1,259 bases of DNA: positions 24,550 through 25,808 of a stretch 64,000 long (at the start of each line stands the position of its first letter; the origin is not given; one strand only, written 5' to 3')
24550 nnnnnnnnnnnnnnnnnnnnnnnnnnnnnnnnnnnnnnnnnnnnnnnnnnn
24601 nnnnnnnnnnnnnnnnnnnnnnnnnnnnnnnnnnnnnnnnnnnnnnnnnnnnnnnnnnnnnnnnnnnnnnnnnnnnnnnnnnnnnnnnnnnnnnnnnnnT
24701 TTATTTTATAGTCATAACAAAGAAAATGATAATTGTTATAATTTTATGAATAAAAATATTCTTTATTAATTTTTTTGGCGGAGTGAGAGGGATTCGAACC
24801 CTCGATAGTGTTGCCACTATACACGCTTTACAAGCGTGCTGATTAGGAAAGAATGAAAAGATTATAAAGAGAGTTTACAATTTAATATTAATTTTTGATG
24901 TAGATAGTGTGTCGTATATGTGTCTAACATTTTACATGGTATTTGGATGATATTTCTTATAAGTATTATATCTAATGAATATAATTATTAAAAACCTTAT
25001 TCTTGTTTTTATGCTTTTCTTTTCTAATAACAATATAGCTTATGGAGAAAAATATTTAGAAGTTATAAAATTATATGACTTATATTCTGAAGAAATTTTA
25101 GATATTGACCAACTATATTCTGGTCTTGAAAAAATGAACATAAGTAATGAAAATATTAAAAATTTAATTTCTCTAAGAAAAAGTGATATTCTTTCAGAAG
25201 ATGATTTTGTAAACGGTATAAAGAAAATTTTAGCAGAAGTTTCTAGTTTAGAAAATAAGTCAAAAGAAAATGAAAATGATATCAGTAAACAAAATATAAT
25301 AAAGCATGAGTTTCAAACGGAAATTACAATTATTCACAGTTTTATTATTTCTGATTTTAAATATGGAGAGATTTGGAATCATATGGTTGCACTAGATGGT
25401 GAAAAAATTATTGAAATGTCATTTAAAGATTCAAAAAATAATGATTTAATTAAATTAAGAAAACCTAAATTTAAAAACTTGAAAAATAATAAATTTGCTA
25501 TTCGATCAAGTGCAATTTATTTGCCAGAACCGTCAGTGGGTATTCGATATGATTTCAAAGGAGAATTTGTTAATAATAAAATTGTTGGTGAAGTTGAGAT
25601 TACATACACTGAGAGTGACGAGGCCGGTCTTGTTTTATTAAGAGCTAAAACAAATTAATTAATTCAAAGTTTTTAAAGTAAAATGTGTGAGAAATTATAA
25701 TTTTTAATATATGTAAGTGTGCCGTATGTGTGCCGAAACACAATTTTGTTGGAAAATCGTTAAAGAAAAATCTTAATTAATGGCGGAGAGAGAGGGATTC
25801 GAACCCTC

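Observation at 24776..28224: tRNA-Ser(GGA) trailed by two nested 3-prime fragments of itself: a tandem integration hotspot with cargo but no integrase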

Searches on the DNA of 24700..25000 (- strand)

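Call 63: search_dna_similar(query=window:24700-25000:-, collection=phages, mode=distant, max_evalue=0.01, max_rows=15)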
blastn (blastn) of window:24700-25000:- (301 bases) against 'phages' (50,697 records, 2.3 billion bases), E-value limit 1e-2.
Records with a match: 30; places in all: 34; records where one place covers at least 80% of the query: 0.
Best place of each record, by identity: 95-99% 7; 90-95% 11; 80-90% 7; 60-80% 5.
By first word of the organism name: Salmonella 8; Vibrio 7; Bacillus 4; Aeromonas 3; Acinetobacter 2; Staphylococcus 2; Synechococcus 2; Bacteriophage 1; Xanthomonas 1.
By host as written in the record: Vibrio cholerae 4; Salmonella enterica subsp. enterica serovar Typhimurium 4; - 3; Staphylococcus aureus 2; Bacillus sp. MGK1 2; Aeromonas hydrophila 2; Vibrio cholerae 1051 2; Salmonella enterica 2; and 8 more.
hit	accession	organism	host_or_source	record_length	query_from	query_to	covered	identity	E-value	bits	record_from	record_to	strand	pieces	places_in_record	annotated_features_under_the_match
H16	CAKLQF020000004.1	Acinetobacter phage MD-2021a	not known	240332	161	228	23%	81.2%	1e-6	60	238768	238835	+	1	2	tRNA-Ser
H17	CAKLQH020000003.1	Acinetobacter phage MD-2021a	not known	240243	161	228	23%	81.2%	1e-6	60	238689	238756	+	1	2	tRNA-Ser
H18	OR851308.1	Salmonella phage S.Kent 1-2-1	Salmonella enterica subsp. enterica ...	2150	161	225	22%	81.5%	4e-6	57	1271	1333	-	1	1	record has no annotation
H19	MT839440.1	Bacteriophage sp.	human fecal samples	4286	162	223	21%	78.1%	7e-3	47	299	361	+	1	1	record has no annotation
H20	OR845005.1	Staphylococcus phage SA 1306 Kay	Staphylococcus aureus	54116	161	222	21%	76.9%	7e-3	46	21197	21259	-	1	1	record has no annotation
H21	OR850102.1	Staphylococcus phage SA 1298 Kay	Staphylococcus aureus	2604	161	222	21%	76.9%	7e-3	46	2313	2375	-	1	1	record has no annotation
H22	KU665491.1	Bacillus phage Mgbh1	Bacillus sp. MGK1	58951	165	225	20%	78.1%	7e-3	47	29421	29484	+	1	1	none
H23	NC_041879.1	Bacillus phage Mgbh1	Bacillus sp. MGK1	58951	165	225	20%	78.1%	7e-3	47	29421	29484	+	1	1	none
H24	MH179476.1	Aeromonas phage 50AhydR13PP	Aeromonas hydrophila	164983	195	249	18%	81.4%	2e-3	49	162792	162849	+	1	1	none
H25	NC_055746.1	Aeromonas phage 50AhydR13PP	Aeromonas hydrophila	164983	195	249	18%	81.4%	2e-3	49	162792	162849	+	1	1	none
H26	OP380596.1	Aeromonas phage avDM4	Aeromonas hydrophila BIOTECH 10089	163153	195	249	18%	81.4%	2e-3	49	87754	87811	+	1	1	tRNA-Leu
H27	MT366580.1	Vibrio phage HY01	Vibrio campbellii HY01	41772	186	226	14%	87.8%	2e-3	49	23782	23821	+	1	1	tRNA-Ser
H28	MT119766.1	Xanthomonas phage PBR31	Xanthomonas campestris pv. campestris ...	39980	193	226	11%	91.2%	2e-3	49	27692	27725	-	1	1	none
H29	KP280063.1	Vibrio phage phi 3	Vibrio cholerae 1051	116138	194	225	11%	93.8%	6e-4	50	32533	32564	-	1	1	tRNA-Arg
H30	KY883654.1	Vibrio phage JSF10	Vibrio cholerae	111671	194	225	11%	93.8%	6e-4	50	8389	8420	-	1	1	tRNA-Arg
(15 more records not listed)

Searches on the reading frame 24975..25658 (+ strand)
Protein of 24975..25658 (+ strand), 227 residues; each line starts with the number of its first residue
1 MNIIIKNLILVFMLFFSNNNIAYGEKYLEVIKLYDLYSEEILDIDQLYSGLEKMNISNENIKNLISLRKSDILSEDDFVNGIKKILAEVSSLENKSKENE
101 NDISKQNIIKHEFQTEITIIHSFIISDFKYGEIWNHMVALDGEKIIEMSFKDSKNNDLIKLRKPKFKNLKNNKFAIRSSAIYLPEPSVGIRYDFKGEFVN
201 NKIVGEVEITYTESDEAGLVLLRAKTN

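Call 7: search_protein_families(library=pfam, proteins=[window:24975-25658:+], max_evalue=0.01)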
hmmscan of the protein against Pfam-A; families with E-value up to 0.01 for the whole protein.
window:24975-25658:+ (227 aa): 0 families

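Call 14: find_encoding_contigs(protein=window:24975-25658:+, flank=10000, max_places=10)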
Protein window:24975-25658:+ (227 aa): 1 contig read that carries it; 1 place shown.
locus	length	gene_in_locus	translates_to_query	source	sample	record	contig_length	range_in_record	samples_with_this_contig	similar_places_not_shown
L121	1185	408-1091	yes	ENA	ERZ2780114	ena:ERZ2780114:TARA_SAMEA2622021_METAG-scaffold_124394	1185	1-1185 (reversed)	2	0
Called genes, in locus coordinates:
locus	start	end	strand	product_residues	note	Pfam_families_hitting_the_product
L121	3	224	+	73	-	?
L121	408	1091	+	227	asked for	-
